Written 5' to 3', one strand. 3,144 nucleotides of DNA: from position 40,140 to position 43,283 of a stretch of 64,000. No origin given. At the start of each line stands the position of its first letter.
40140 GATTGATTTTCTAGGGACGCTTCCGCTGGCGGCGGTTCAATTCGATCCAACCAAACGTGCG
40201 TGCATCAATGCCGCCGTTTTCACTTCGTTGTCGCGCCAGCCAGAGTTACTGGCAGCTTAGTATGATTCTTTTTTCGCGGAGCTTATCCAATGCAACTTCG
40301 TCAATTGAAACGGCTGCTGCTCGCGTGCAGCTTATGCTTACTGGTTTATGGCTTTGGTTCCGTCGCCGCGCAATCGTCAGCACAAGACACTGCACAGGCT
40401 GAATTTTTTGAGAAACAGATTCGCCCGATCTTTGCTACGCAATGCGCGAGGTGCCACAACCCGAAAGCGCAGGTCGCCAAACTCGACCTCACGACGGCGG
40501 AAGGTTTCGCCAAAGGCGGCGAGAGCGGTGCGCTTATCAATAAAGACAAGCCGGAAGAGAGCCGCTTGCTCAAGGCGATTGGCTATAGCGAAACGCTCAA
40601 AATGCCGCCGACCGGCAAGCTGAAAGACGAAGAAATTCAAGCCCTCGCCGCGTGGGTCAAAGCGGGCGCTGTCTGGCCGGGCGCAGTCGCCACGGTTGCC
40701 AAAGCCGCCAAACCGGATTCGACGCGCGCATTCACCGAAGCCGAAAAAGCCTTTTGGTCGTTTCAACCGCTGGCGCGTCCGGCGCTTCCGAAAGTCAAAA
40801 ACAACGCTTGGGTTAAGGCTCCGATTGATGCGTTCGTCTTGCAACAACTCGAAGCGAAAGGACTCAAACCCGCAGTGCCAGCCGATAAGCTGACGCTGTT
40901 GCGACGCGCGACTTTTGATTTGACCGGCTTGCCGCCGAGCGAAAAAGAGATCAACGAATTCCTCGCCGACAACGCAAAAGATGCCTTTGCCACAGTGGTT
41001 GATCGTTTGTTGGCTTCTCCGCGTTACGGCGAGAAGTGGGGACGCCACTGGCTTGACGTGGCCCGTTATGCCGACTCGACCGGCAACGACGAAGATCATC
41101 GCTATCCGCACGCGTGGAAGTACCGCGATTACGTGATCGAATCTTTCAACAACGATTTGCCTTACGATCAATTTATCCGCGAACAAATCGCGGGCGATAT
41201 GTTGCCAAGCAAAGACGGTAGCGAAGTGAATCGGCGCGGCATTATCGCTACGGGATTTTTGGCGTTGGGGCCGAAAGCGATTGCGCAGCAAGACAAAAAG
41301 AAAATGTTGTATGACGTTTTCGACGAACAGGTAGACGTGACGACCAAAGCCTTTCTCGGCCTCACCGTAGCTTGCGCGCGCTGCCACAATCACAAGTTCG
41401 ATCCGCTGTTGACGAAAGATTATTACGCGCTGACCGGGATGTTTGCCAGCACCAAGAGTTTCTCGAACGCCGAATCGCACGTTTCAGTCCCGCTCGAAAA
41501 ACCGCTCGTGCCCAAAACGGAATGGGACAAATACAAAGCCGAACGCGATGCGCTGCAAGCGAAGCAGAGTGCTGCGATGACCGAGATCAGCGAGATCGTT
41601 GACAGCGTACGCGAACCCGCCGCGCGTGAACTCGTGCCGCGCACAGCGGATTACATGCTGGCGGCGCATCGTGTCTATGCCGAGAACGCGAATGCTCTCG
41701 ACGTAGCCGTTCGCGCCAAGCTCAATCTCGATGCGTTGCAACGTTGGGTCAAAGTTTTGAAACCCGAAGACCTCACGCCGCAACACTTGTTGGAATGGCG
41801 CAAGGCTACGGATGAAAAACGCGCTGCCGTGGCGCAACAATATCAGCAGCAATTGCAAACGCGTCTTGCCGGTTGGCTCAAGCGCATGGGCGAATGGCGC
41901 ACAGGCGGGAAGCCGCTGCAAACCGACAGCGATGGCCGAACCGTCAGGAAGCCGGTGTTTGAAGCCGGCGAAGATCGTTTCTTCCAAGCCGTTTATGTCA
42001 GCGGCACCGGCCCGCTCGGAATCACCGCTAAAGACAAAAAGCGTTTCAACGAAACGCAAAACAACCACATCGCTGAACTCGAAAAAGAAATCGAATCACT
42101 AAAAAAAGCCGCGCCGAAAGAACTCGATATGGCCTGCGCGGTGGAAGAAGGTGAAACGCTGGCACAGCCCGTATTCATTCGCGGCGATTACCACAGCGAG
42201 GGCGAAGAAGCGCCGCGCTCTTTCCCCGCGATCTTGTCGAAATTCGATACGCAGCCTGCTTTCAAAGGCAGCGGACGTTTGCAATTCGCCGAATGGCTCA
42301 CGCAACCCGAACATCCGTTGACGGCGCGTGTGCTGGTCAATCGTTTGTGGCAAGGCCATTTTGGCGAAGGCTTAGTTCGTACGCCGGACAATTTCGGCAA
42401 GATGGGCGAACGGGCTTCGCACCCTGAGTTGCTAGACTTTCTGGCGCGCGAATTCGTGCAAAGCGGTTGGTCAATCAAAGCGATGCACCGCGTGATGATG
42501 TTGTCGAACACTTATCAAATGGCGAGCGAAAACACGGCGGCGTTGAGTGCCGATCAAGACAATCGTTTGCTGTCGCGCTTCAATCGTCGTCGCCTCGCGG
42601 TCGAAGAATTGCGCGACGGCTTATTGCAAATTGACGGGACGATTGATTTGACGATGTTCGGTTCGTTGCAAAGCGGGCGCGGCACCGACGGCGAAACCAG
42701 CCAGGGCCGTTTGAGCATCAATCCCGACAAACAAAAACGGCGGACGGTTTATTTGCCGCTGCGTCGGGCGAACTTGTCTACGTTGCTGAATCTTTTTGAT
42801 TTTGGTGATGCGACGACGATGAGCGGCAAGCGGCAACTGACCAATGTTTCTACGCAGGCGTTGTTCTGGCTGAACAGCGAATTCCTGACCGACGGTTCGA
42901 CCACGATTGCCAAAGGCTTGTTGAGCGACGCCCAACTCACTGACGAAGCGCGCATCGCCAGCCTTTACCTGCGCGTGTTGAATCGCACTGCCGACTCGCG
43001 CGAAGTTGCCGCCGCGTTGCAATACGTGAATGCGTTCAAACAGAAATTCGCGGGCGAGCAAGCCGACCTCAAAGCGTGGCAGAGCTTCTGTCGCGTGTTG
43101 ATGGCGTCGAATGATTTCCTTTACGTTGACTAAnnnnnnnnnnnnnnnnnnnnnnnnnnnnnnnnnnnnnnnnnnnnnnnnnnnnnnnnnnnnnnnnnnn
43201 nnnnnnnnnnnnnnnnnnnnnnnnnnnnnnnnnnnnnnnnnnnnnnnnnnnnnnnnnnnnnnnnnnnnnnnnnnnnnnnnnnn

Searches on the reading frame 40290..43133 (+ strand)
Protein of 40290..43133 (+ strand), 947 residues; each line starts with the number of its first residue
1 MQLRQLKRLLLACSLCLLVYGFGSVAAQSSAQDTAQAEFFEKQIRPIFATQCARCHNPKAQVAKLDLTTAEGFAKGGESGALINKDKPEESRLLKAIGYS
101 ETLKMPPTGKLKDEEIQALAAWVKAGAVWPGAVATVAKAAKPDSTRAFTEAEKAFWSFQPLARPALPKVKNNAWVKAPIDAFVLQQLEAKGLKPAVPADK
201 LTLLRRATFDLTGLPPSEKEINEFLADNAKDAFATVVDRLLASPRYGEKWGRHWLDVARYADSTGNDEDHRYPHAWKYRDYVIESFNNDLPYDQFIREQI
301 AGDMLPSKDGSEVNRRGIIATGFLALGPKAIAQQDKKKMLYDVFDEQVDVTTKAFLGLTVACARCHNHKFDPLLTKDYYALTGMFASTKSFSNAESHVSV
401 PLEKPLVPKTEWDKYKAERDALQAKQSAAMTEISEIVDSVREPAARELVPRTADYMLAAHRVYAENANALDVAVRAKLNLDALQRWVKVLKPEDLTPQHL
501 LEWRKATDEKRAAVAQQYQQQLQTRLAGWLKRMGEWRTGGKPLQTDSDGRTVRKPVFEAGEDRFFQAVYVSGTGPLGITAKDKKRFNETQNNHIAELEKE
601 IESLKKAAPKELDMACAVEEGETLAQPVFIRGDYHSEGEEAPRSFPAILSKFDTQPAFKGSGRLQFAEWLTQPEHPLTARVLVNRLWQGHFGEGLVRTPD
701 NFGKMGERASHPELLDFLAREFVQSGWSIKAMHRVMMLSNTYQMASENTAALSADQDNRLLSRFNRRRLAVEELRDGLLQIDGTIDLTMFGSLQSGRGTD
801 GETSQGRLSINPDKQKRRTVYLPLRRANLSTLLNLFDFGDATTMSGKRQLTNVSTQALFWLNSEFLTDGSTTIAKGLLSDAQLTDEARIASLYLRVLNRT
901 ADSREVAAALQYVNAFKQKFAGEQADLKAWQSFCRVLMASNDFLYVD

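Call 11: search_protein_families(library=pfam, proteins=[window:40290-43133:+])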
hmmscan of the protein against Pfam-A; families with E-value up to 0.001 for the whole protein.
window:40290-43133:+ (947 aa): 5 families
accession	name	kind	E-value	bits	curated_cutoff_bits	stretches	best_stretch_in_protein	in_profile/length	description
PF07583.16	PSCyt2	-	1.7e-86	289.9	29.8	1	178-389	1-208/209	Protein of unknown function (DUF1549)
PF07587.16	PSD1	-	5.2e-78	262.3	28.5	1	662-912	1-243/244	Protein of unknown function (DUF1553)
PF07635.16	PSCyt1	-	4.4e-11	43.7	22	1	52-109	1-59/59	Planctomycete cytochrome C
PF13442.11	Cytochrome_CBB3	-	9.9e-09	35.9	27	1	44-123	6-68/68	Cytochrome C oxidase, cbb3-type, subunit III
PF00034.26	Cytochrom_C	-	1.6e-06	29.8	21.3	1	47-124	7-87/90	Cytochrome c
